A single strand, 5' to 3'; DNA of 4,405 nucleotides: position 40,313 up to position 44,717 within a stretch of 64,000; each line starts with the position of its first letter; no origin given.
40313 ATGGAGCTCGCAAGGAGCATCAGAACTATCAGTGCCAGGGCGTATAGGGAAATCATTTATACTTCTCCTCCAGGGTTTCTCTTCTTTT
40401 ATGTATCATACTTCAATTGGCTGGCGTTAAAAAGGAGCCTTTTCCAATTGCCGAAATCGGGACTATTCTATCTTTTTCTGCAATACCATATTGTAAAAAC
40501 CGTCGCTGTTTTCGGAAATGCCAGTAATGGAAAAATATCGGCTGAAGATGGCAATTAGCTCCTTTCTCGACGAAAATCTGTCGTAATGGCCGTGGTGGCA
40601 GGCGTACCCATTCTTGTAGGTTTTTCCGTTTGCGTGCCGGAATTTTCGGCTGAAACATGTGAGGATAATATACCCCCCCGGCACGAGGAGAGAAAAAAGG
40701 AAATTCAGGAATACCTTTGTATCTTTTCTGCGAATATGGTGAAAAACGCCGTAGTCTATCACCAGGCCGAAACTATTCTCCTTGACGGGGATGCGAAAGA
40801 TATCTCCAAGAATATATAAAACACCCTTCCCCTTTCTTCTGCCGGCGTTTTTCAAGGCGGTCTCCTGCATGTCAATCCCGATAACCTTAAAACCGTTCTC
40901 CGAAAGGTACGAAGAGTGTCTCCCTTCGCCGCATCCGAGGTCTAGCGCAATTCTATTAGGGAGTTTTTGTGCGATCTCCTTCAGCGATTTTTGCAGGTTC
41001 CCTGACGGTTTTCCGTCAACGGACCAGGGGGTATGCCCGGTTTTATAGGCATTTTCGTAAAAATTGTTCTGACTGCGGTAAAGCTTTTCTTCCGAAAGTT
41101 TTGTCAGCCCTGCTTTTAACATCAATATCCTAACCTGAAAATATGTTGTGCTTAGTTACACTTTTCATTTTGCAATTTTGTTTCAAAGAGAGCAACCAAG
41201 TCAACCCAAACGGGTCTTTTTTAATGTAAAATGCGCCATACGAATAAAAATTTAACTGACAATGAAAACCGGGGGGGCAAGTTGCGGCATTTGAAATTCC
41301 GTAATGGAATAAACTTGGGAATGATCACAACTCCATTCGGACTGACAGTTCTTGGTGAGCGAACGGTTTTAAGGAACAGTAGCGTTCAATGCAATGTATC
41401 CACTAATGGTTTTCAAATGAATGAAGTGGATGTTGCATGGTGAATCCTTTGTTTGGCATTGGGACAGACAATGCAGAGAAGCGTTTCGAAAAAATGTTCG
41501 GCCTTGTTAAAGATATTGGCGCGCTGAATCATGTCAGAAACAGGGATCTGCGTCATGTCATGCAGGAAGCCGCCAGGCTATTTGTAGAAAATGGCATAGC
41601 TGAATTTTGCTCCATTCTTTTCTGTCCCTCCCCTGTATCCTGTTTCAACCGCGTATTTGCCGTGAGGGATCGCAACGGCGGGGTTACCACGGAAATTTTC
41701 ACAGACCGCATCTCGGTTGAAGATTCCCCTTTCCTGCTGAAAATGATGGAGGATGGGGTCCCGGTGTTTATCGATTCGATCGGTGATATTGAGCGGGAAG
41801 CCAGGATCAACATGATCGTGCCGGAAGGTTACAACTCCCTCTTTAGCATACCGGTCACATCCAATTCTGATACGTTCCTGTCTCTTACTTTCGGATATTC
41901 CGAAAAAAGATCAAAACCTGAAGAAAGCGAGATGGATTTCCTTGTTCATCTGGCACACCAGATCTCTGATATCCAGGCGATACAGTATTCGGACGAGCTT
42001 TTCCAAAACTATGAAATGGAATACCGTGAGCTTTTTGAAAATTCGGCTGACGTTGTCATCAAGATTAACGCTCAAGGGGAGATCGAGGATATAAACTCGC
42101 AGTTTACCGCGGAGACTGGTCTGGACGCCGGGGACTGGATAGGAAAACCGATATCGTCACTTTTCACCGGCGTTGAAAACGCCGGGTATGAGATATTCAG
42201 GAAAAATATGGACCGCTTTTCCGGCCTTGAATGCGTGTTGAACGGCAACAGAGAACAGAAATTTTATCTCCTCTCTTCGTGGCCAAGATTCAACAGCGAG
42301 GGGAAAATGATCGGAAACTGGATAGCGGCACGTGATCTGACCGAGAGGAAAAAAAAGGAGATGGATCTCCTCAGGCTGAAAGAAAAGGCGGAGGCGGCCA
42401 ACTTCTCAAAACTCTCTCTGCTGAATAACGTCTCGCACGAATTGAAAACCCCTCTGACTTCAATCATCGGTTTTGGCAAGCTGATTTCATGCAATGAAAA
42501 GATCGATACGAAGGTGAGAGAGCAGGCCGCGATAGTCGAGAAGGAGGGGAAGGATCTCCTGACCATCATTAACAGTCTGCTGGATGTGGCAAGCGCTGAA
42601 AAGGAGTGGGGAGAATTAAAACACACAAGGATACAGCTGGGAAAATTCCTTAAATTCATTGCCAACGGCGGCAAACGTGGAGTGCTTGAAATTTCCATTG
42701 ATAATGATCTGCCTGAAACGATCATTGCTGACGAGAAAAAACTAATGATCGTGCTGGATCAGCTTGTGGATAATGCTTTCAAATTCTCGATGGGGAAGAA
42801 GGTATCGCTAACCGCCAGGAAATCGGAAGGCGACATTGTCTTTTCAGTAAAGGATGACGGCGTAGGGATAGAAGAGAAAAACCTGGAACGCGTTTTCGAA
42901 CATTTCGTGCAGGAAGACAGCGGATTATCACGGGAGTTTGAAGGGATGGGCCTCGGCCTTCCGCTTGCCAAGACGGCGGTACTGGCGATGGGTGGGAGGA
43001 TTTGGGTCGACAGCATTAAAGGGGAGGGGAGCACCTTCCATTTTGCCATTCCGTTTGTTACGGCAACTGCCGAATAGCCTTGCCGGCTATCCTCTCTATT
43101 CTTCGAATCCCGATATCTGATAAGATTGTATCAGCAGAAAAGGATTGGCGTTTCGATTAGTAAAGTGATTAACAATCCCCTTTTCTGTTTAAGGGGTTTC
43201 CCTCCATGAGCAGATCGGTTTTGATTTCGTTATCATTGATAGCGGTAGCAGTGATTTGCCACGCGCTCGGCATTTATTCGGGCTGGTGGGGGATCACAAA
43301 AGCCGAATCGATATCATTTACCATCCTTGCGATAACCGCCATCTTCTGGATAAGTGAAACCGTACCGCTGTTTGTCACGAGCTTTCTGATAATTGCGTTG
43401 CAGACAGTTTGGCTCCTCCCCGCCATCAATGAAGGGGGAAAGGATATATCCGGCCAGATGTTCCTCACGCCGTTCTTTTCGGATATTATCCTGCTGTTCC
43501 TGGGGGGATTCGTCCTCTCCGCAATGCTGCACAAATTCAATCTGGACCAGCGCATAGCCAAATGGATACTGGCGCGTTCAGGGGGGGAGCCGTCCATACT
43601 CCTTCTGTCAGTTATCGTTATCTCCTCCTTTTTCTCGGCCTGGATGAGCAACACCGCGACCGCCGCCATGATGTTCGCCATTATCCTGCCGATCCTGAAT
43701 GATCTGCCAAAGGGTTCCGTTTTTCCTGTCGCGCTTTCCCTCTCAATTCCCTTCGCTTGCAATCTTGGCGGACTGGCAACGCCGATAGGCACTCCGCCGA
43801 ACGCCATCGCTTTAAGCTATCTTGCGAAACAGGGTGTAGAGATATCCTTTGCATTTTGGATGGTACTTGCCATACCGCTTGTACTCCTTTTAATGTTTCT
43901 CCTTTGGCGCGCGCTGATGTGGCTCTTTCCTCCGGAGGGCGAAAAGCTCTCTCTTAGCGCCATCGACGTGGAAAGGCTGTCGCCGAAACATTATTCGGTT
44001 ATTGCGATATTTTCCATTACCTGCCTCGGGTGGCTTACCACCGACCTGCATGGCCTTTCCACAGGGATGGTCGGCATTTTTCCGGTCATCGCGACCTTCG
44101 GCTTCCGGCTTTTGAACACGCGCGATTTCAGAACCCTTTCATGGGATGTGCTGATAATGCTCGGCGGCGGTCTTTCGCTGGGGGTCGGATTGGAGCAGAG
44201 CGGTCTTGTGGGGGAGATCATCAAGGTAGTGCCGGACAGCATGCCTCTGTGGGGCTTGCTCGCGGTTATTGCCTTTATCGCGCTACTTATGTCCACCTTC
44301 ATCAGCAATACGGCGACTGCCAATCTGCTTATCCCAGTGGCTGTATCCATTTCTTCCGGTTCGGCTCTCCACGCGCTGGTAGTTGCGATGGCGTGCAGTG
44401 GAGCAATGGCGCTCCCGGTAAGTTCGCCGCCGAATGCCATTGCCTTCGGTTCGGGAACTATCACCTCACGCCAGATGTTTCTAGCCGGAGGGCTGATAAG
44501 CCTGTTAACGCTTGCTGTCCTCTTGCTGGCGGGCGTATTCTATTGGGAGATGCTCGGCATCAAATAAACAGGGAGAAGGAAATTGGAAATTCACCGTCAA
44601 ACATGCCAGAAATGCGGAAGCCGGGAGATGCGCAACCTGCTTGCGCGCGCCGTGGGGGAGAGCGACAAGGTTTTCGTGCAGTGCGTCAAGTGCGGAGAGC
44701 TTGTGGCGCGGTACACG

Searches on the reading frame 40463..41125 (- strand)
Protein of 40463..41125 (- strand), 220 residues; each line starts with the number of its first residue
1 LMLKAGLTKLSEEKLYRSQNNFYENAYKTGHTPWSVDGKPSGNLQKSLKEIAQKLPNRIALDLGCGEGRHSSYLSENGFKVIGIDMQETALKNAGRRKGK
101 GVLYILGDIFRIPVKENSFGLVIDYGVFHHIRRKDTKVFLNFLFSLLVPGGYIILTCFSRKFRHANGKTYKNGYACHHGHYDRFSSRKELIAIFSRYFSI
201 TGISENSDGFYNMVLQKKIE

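Call 9: search_protein_families(library=pfam, proteins=[window:40463-41125:-], max_evalue=0.001)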
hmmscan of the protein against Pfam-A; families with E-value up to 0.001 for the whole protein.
window:40463-41125:- (220 aa): 9 families
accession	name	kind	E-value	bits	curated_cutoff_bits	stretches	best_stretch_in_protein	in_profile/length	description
PF08241.18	Methyltransf_11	-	3.5e-18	66.5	21.2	1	61-155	1-95/95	Methyltransferase domain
PF13649.12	Methyltransf_25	-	1.3e-16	61.5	27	1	61-151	2-97/97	Methyltransferase domain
PF13847.12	Methyltransf_31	-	1e-14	54.9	27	1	59-159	6-113/145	Methyltransferase domain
PF13489.12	Methyltransf_23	-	3.5e-11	43.5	27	1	46-196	11-156/164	Methyltransferase domain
PF08242.18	Methyltransf_12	-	2e-10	41.7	30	1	61-153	1-98/98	Methyltransferase domain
PF05724.17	TPMT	-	3.5e-10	40.3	26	1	19-160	2-158/218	Thiopurine S-methyltransferase (TPMT)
PF03848.20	TehB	-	2.5e-08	34.1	20.4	1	53-154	27-131/193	Tellurite resistance protein TehB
PF01728.25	FtsJ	-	9.8e-06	26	24.1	1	49-116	14-82/181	FtsJ-like methyltransferase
PF01209.24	Ubie_methyltran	-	4.7e-05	23.3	20.1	1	49-170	40-166/233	ubiE/COQ5 methyltransferase family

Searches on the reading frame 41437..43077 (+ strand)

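Call 9: search_protein_families(library=pfam, proteins=[window:41437-43077:+], max_evalue=0.001)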
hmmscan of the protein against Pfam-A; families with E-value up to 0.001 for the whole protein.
window:41437-43077:+ (546 aa): 7 families
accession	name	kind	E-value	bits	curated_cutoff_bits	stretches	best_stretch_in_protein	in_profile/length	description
PF02518.31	HATPase_c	-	4.8e-25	88.6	26.4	1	432-540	2-109/111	Histidine kinase-, DNA gyrase B-, and HSP90-like ATPase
PF00512.31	HisKA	-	4.1e-13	49.6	26.9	1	325-389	2-65/66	His Kinase A (phospho-acceptor) domain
PF08448.16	PAS_4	-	7.3e-09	36.3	23.1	1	200-305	1-109/110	PAS fold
PF13426.13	PAS_9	-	3.9e-06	27.5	27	1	207-303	5-103/103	PAS domain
PF13185.12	GAF_2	-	5.8e-06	27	28.6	1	36-178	2-133/136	GAF domain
PF00989.32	PAS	-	2.3e-05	24.8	22.6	1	195-258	2-66/113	PAS fold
PF13589.12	HATPase_c_3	-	7.1e-05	23.3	25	1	439-526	6-92/137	Histidine kinase-, DNA gyrase B-, and HSP90-like ATPase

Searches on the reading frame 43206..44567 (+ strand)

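Call 9: search_protein_families(library=pfam, proteins=[window:43206-44567:+], max_evalue=0.001)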
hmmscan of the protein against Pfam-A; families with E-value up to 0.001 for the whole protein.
window:43206-44567:+ (453 aa): 2 families
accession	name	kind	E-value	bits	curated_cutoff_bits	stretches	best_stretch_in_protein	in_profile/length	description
PF03600.22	CitMHS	-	3.3e-49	168.2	31.9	1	46-396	2-334/336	Citrate transporter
PF00939.25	Na_sulph_symp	-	8.1e-46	157.4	27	1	19-452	15-471/472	Sodium:sulfate symporter transmembrane region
